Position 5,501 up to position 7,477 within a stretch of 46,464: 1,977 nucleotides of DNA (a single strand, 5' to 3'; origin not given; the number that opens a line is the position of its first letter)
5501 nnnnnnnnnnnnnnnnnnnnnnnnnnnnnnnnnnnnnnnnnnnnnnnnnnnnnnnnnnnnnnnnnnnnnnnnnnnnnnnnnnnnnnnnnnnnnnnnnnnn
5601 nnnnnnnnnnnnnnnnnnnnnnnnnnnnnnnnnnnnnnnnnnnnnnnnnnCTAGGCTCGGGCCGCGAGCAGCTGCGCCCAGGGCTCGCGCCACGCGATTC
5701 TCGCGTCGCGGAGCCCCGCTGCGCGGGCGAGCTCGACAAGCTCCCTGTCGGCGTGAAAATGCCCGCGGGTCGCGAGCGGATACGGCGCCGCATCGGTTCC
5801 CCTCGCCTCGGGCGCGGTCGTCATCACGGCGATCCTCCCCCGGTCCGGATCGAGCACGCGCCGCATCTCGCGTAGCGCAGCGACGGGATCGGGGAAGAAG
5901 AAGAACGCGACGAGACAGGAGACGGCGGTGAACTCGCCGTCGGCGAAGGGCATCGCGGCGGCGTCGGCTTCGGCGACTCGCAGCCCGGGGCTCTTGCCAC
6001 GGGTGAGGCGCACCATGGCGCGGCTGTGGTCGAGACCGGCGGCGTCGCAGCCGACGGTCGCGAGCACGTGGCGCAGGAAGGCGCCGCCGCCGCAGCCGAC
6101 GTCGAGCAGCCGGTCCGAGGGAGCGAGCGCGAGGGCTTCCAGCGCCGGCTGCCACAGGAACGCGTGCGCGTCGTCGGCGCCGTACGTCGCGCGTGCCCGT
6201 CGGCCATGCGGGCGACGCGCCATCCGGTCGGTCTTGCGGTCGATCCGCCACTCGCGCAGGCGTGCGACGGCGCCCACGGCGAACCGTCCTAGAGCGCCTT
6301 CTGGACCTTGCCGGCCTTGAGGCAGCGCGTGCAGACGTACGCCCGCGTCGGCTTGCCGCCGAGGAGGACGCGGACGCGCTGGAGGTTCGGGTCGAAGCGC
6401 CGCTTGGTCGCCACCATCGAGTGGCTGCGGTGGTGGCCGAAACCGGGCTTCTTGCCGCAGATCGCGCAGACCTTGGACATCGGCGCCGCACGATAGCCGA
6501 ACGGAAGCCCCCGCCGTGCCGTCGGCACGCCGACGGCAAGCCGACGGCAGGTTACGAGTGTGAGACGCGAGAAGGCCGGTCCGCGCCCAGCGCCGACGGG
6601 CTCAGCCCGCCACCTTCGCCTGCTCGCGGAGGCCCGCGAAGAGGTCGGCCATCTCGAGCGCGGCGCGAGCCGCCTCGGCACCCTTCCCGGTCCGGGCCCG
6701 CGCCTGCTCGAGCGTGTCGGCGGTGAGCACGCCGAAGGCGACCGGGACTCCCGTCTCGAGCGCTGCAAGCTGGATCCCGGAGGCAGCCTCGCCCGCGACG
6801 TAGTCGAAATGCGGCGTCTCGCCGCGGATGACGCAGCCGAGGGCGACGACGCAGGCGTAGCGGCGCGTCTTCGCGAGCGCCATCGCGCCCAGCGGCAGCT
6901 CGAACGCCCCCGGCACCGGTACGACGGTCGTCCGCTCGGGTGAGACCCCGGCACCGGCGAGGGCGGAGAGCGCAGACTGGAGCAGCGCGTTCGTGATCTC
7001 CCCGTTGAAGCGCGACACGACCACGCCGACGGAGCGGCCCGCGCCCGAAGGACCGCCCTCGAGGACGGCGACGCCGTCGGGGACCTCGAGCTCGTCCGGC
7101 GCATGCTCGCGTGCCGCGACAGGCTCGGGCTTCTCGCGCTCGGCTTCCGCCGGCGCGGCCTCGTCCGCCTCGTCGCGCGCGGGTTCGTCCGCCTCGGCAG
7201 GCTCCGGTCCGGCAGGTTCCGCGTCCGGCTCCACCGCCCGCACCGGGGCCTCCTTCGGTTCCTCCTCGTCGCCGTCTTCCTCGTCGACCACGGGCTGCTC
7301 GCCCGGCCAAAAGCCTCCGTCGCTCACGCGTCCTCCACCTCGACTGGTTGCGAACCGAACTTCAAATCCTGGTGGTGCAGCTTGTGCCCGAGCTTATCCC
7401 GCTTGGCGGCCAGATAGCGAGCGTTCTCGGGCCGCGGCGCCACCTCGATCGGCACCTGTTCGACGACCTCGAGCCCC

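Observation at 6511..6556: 46-nt non-coding element upstream of rpmB has a near-identical twin upstream of der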

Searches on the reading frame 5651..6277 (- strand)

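Call 36: search_protein_families(library=pfam, proteins=[window:5651-6277:-], max_evalue=0.00001)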
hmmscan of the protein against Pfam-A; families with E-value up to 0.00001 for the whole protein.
window:5651-6277:- (208 aa): 5 families
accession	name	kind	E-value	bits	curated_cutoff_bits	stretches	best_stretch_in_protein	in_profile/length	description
PF08241.18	Methyltransf_11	-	1.1e-18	68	21.2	1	58-145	1-90/95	Methyltransferase domain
PF13649.12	Methyltransf_25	-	5.9e-17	62.6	27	1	58-145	2-96/97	Methyltransferase domain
PF13489.12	Methyltransf_23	-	1.9e-14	54.2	27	1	44-190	11-160/164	Methyltransferase domain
PF08242.18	Methyltransf_12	-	7.2e-09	36.7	30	1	58-145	1-95/98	Methyltransferase domain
PF13847.12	Methyltransf_31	-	2e-08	34.5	27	1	54-149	4-107/145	Methyltransferase domain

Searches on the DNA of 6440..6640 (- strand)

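Call 56: search_rna_families(source=window, start=6440, end=6640, threshold=evalue, max_evalue=10)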
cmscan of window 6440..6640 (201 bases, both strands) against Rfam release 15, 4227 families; matches with E-value up to 10: 7.
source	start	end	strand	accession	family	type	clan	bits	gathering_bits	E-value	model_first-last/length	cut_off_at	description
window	6537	6626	-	RF00978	mir-638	Gene; miRNA;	-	18.3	87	2.6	1-93/93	no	mir-638 microRNA precursor family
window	6517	6549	-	RF02690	BTH_s1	Gene; sRNA;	-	17.4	74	0.027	41-73/205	no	Burkholderia sRNA 1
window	6571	6640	-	RF02828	Scr3920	Gene; sRNA;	-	14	88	1.3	58-125/125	5'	Streptomyces RNA 3920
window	6518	6555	-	RF01670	P17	Gene; sRNA;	-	12.9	45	0.26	245-282/282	no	Pseudomonas sRNA P17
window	6513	6528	+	RF01687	Acido-Lenti-1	Gene; sRNA;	-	11.7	37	2.1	30-45/46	no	Acido-Lenti-1 RNA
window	6517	6554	-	RF01678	P37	Gene; sRNA;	-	11.5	50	9.3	1-62/62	no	Pseudomonas sRNA P37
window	6516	6549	+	RF02690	BTH_s1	Gene; sRNA;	-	10.9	74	1.5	40-73/205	no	Burkholderia sRNA 1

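Call 65: search_dna_similar(query=window:6505-6575:-, collection=plasmids, mode=distant, max_evalue=1, max_rows=15)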
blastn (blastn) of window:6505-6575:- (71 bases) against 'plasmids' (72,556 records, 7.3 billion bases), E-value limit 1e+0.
Records with a match: 5; places in all: 5; records where one place covers at least 80% of the query: 0.
Best place of each record, by identity: 95-99% 1; 90-95% 1; 80-90% 1; 60-80% 2.
By first word of the organism name: Streptomyces 2; Sinorhizobium 1; Halobellus 1; Mycolicibacterium 1.
By predicted mobility (MOB-suite, as given by PLSDB): non-mobilizable 5.
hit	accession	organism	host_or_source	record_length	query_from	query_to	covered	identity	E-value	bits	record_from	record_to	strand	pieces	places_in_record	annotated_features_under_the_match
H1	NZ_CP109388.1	Streptomyces anulatus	-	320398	6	52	66%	79.2%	5e-1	39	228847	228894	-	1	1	hypothetical protein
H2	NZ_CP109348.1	Streptomyces anulatus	-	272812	6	52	66%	79.2%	5e-1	39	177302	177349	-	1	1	hypothetical protein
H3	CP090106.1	Sinorhizobium meliloti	Medicago,Cell culture,Plant nodule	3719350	30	64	49%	85.7%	5e-1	39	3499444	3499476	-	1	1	S41 family peptidase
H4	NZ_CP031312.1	Halobellus limi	Cell culture,Taibei marine solar ...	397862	38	66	41%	93.3%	5e-1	39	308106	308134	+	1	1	none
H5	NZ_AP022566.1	Mycolicibacterium alvei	-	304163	32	58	38%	96.3%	1e-2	46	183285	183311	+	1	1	none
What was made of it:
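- Tried and rejected: BLAST against plasmids gave only short chance matches (call 65).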

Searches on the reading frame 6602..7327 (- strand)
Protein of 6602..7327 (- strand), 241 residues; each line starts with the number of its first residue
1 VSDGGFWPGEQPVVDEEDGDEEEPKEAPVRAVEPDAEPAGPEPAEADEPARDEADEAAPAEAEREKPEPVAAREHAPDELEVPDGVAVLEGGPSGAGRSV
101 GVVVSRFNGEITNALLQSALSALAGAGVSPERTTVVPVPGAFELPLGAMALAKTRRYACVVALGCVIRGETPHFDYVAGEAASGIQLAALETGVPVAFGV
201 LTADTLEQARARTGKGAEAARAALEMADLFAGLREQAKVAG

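Call 36: search_protein_families(library=pfam, proteins=[window:6602-7327:-], max_evalue=0.00001)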
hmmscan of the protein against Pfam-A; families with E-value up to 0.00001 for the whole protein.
window:6602-7327:- (241 aa): 1 family
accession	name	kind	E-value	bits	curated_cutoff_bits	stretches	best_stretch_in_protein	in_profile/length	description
PF00885.24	DMRL_synthase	-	4.6e-48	163.1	26.7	1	99-229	3-137/139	6,7-dimethyl-8-ribityllumazine synthase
